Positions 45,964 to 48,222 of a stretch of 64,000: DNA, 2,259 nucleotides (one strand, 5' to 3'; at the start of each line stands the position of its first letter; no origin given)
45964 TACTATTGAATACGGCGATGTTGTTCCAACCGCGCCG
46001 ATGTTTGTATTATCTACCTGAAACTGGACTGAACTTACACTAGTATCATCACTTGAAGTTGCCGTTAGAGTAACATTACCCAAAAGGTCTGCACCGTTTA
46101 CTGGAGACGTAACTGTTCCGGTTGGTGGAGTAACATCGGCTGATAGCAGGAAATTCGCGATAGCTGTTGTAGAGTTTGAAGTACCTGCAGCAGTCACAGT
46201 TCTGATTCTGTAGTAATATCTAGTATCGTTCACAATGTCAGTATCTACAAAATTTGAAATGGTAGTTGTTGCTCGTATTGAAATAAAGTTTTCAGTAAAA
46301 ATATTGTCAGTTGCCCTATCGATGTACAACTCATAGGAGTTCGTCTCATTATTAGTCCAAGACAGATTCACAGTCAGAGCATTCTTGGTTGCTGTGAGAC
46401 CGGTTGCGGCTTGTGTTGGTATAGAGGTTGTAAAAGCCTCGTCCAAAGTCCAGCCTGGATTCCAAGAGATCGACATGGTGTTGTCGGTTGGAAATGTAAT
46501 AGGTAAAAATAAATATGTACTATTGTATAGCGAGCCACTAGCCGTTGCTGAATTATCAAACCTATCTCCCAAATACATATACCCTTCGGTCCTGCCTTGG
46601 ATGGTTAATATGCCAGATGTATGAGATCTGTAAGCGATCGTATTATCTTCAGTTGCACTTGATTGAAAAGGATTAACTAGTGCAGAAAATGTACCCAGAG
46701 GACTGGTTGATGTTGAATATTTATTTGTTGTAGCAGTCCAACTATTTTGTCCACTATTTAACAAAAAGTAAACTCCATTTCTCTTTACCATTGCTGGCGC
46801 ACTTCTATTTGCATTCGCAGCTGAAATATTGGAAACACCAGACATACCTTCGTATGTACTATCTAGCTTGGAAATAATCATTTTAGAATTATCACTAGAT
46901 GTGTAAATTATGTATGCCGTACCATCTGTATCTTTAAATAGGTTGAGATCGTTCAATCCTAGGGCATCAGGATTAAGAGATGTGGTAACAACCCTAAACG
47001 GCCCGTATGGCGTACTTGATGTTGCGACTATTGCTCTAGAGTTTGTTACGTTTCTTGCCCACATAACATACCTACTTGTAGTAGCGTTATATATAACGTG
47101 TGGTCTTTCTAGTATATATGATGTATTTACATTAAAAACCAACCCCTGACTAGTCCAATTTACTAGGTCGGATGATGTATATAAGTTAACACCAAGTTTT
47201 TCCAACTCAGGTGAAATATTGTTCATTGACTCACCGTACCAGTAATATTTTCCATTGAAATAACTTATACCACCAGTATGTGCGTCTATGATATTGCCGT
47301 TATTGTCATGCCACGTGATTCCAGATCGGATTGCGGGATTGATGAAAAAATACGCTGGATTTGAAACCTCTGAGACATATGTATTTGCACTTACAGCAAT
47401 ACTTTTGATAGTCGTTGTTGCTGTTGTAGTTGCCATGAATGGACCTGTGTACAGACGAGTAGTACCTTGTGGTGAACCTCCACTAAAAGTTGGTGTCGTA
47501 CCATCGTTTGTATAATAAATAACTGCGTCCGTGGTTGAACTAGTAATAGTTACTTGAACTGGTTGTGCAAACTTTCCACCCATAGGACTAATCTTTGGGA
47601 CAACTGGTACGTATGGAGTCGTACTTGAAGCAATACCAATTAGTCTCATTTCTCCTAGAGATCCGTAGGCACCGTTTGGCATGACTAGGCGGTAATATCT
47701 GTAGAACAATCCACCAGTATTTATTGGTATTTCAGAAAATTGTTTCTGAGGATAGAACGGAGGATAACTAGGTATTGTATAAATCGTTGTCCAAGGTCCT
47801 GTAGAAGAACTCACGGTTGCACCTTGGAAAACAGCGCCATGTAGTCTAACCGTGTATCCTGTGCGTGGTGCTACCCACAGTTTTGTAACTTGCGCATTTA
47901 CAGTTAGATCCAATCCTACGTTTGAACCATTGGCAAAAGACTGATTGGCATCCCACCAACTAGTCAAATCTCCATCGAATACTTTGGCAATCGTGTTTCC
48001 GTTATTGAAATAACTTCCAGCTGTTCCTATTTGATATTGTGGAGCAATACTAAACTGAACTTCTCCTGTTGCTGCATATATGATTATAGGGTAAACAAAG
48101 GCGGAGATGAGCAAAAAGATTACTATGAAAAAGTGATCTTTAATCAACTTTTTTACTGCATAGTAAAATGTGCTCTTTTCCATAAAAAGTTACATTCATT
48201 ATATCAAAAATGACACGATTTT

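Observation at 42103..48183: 2026-aa surface protein with an internally duplicated discoidin plus GH43-like propeller module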

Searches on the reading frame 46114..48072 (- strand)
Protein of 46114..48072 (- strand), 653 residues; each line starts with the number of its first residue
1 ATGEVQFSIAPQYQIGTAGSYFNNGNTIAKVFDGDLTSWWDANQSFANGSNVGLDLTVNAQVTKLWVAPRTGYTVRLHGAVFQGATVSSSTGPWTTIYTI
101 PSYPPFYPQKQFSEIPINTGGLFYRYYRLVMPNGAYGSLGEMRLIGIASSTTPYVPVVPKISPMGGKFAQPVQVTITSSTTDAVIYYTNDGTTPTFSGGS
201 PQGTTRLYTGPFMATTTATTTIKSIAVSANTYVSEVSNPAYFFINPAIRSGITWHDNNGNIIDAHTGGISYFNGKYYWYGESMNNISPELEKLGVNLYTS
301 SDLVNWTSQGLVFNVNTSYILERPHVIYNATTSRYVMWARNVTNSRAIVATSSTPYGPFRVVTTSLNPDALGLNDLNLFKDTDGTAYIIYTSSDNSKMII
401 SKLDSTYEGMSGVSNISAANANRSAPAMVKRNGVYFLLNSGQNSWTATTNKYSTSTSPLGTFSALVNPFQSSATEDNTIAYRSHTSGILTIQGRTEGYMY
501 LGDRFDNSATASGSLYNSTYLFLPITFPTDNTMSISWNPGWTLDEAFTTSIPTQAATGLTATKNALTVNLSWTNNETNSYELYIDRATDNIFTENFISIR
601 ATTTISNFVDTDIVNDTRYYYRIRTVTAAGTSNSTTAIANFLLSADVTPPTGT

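Call 63: predict_structure(alignment_id=A2)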
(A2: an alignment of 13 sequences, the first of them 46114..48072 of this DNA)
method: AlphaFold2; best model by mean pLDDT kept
length: 653 residues; sequences in the alignment: 13
mean_pLDDT: 61.6   pTM: 0.48
mean pLDDT of the five models: 61.6, 61.5, 58.6, 56.4, 53.1
residues with pLDDT >= 90: 60; 70-90: 229; 50-70: 124; < 50: 240
segments of 3 or more residues with pLDDT < 50: 1-3, 8-50, 70-74, 109-111, 134-137, 151-253, 283-291, 442-448, 471-485, 505-519, 539-546, 548-552, 628-637, 646-653
pLDDT, mean of each block of 10 residues (from residue 1): 45 25 24 25 31 61 68 55 73 77 52 70 76 52 64 34 27 41 45 41 39 41 38 30 29 59 70 83 41 74 78 74 88 92 89 89 91 88 91 85 95 78 72 84 44 88 77 36 58 68 47 38 73 65 44 67 82 72 80 79 76 79 65 41 45 30
secondary structure, 60 per line:
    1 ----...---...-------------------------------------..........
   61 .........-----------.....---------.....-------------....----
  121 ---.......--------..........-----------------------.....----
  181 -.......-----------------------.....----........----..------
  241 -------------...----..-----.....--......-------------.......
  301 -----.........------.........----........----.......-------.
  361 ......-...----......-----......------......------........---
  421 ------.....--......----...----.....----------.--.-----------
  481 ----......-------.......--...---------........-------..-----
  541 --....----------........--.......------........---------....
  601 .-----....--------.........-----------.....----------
elements in order (helices of 4 or more, strands of 3 or more residues): E5-7 E51-69 E81-85 E95-99 E113-116 E124-130 E139-148 E172-176 E182-188 E212-216 E221-228 E254-256 E268-272 E275-280 E294-300 E306-314 E321-329 E334-341 E346-352 E360-366 E375-380 E386-391 E398-403 E410-417 E427-431 E434-439 E451-455 E485-490 E498-504 E519-526 H543-546 E557-564 E567-573 E580-587 E597-601 E607-610 E619-627 E639-643

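Call 70: fold_search(model_id=the predicted structure, library=pdb)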
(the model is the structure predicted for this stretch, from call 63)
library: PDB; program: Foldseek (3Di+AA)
matches with E <= 10: 1724; with E <= 0.001: 247
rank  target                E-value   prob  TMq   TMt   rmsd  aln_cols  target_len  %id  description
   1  6euh_A                7.2e-23  1.00  0.37  0.68   5.6       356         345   29  The GH43, Beta 1,3 Galactosidase, BT3683 with galactodeoxynojirimycin (released 2018-10-17)
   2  6eug                  6.3e-22  1.00  0.37  0.68   5.8       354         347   29  The GH43, Beta 1,3 Galactosidase, BT3683 with galactoimidazole (released 2018-10-17)
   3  7bys_A                1.5e-21  1.00  0.36  0.54  17.4       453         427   24  Crystal structure of exo-beta-1,3-galactanase from Phanerochaete chrysosporium Pc1,3Gal43A apo form (released 2020-11-04)
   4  7byx_A                1.9e-21  1.00  0.38  0.56  17.3       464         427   23  Crystal structure of exo-beta-1,3-galactanase from Phanerochaete chrysosporium Pc1,3Gal43A E208A with beta-1,3-galacto (released 2020-11-04)
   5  7byv_A                3.0e-21  1.00  0.38  0.56  17.3       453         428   24  Crystal structure of exo-beta-1,3-galactanase from Phanerochaete chrysosporium Pc1,3Gal43A E208Q with beta-1,3-galacto (released 2020-11-04)
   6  6euf_A                3.3e-21  1.00  0.39  0.53  13.4       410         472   24  The GH43, Beta 1,3 Galactosidase, BT0265 (released 2018-10-17)
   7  3vsf_A                4.2e-21  1.00  0.37  0.52  16.5       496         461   23  Crystal structure of 1,3Gal43A, an exo-beta-1,3-Galactanase from Clostridium thermocellum (released 2012-12-05)
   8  3vsf_C                8.2e-21  1.00  0.37  0.49  15.8       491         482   23  Crystal structure of 1,3Gal43A, an exo-beta-1,3-Galactanase from Clostridium thermocellum (released 2012-12-05)
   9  5flw_A                7.9e-19  1.00  0.37  0.76   4.0       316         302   25  Crystal structure of putative exo-beta-1,3-galactanase from Bifidobacterium bifidum s17 (released 2015-12-23)
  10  3nqh                  4.6e-18  1.00  0.37  0.53  15.7       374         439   24  Crystal structure of a glycosyl hydrolase (BT_2959) from BACTEROIDES THETAIOTAOMICRON VPI-5482 at 2.11 A resolution (released 2010-07-28)
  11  9no3_A                1.2e-13  1.00  0.33  0.44  17.7       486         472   13  The bifunctional arabinofuranosidase/xylosidase from metagenome of Pseudacanthotermes militaris. (released 2025-10-08)
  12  5a8c                  1.9e-13  1.00  0.34  0.69   5.1       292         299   19  The ultra high resolution structure of a novel alpha-L-arabinofuranosidase (CtGH43) from Clostridium thermocellum ATCC 2 (released 2016-07-27)
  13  5msx_A                4.1e-13  1.00  0.33  0.48  16.5       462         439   15  Glycoside hydrolase BT_3662 (released 2017-03-22)
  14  5a8d                  7.6e-13  1.00  0.32  0.65   6.6       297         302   20  The high resolution structure of a novel alpha-L-arabinofuranosidase (CtGH43) from Clostridium thermocellum ATCC 27405 (released 2016-07-27)
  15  9no3_D                8.0e-13  1.00  0.33  0.44  17.5       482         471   13  The bifunctional arabinofuranosidase/xylosidase from metagenome of Pseudacanthotermes militaris. (released 2025-10-08)
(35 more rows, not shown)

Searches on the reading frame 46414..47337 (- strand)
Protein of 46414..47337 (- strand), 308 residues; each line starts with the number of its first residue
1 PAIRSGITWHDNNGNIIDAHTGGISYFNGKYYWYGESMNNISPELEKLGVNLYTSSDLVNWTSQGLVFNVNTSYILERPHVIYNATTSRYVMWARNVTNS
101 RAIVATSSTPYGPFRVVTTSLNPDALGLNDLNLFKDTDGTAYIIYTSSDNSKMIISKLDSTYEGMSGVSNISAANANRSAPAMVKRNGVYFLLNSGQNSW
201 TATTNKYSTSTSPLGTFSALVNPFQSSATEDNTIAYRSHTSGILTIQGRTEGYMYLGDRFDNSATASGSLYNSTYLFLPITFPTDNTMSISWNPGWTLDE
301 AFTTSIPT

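Call 25: search_solved_structures(query=window:46414-47337:-, max_evalue=0.001, show_alignments=5)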
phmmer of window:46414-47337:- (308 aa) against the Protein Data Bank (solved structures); distinct sequences matched with E-value up to 0.001: 12.
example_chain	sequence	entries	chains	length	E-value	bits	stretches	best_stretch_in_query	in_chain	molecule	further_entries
6eug_A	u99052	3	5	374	9.8e-44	153.3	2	3-129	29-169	Beta-glucanase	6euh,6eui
3vsf_A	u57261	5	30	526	9.9e-40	140.2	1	4-298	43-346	Ricin B lectin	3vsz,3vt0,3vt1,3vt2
7byx_A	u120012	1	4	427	1.6e-35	126.4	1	3-284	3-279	Galactan 1,3-beta-galactosidase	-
7byv_A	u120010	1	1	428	1.8e-35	126.2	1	3-284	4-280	Galactan 1,3-beta-galactosidase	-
7bys_A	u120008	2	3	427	1.9e-35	126.2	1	3-284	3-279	Galactan 1,3-beta-galactosidase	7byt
6euf_A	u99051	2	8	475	7.3e-31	111.1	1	3-298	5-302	Beta-glucanase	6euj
3nqh_A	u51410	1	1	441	7.9e-24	88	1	3-300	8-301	Glycosyl hydrolase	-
5flw_A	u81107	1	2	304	3.1e-23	86.1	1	9-294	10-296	EXO-BETA-1,3-GALACTANASE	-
3kst_A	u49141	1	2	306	7.6e-11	45.4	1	24-218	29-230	Endo-1,4-beta-xylanase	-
4qqs_A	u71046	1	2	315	1.2e-06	31.6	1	45-156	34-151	Glycoside hydrolase family 43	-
5a8c_A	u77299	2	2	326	3.6e-06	30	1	26-217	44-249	CARBOHYDRATE BINDING FAMILY 6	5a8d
4nov_A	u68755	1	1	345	0.0001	25.3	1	52-218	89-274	Xylosidase/arabinofuranosidase Xsa43E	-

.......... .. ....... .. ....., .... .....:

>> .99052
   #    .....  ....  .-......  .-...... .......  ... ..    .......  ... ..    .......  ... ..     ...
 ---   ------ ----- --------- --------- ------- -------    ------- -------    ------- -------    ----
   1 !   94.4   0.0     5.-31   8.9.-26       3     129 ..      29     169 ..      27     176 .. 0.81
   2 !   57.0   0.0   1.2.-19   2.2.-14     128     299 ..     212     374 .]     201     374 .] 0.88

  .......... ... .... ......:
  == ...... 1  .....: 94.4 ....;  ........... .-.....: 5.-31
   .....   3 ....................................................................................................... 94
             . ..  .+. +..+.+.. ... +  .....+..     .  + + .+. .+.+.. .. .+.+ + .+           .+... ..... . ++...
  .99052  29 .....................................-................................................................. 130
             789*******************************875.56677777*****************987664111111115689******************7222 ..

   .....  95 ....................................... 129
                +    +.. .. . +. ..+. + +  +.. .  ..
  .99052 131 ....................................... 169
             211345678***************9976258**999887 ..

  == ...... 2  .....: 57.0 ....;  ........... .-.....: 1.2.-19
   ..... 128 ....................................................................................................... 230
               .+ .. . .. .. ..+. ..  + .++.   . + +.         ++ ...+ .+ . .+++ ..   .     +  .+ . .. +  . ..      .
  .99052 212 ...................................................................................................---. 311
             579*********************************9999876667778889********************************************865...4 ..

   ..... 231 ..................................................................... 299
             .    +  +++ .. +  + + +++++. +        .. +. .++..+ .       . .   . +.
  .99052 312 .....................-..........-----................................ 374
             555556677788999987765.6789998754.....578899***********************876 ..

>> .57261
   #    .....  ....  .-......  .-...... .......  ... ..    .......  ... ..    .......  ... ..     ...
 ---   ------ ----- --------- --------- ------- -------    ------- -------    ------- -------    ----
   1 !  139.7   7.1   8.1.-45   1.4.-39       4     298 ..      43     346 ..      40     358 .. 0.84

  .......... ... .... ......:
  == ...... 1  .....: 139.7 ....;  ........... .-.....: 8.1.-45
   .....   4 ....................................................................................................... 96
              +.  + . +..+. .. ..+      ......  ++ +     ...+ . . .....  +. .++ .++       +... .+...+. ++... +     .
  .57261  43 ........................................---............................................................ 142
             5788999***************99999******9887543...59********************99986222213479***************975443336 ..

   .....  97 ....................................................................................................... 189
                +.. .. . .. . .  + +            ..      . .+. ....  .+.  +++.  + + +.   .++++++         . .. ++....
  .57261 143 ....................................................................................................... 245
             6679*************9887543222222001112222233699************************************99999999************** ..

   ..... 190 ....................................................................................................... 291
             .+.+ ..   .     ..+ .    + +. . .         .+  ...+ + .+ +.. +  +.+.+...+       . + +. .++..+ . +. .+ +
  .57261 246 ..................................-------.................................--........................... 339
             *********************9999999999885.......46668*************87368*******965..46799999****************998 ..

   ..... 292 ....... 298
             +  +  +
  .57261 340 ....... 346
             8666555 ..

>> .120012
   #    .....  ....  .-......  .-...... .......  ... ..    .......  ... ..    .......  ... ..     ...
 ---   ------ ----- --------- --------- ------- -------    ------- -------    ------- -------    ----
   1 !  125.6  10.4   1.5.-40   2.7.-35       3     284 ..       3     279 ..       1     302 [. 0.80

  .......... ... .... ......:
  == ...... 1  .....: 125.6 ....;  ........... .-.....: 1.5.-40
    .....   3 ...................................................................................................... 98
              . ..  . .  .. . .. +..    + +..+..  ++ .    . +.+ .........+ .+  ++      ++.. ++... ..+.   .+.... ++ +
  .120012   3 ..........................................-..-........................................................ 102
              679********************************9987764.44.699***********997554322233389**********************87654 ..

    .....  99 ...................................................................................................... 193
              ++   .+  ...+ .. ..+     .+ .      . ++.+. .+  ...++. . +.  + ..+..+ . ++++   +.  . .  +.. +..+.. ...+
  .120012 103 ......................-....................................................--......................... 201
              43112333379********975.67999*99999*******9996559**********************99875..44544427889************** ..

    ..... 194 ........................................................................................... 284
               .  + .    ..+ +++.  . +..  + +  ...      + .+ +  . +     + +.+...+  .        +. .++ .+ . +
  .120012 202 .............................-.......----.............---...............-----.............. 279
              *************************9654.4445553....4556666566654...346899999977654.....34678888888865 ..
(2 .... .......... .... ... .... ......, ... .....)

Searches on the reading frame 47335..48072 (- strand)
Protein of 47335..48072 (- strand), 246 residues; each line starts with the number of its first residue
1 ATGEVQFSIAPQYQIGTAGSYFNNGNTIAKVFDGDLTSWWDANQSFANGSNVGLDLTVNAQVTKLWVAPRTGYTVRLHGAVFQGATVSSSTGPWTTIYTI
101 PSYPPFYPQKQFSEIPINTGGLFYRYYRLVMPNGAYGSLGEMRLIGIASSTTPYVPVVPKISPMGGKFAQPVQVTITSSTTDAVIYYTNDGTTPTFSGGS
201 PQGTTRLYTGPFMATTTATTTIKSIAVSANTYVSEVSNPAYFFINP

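Call 45: search_solved_structures(query=window:47335-48072:-, max_evalue=0.01, show_alignments=2)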
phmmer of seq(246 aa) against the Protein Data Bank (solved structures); distinct sequences matched with E-value up to 0.01: 2.
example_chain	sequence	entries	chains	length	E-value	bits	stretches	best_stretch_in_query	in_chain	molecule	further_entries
2yb7_A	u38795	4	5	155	1.4e-17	67.4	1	15-148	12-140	CARBOHYDRATE BINDING FAMILY 6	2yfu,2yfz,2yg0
5g56_A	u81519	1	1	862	1.5e-16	64.1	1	14-148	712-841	CARBOHYDRATE BINDING FAMILY 6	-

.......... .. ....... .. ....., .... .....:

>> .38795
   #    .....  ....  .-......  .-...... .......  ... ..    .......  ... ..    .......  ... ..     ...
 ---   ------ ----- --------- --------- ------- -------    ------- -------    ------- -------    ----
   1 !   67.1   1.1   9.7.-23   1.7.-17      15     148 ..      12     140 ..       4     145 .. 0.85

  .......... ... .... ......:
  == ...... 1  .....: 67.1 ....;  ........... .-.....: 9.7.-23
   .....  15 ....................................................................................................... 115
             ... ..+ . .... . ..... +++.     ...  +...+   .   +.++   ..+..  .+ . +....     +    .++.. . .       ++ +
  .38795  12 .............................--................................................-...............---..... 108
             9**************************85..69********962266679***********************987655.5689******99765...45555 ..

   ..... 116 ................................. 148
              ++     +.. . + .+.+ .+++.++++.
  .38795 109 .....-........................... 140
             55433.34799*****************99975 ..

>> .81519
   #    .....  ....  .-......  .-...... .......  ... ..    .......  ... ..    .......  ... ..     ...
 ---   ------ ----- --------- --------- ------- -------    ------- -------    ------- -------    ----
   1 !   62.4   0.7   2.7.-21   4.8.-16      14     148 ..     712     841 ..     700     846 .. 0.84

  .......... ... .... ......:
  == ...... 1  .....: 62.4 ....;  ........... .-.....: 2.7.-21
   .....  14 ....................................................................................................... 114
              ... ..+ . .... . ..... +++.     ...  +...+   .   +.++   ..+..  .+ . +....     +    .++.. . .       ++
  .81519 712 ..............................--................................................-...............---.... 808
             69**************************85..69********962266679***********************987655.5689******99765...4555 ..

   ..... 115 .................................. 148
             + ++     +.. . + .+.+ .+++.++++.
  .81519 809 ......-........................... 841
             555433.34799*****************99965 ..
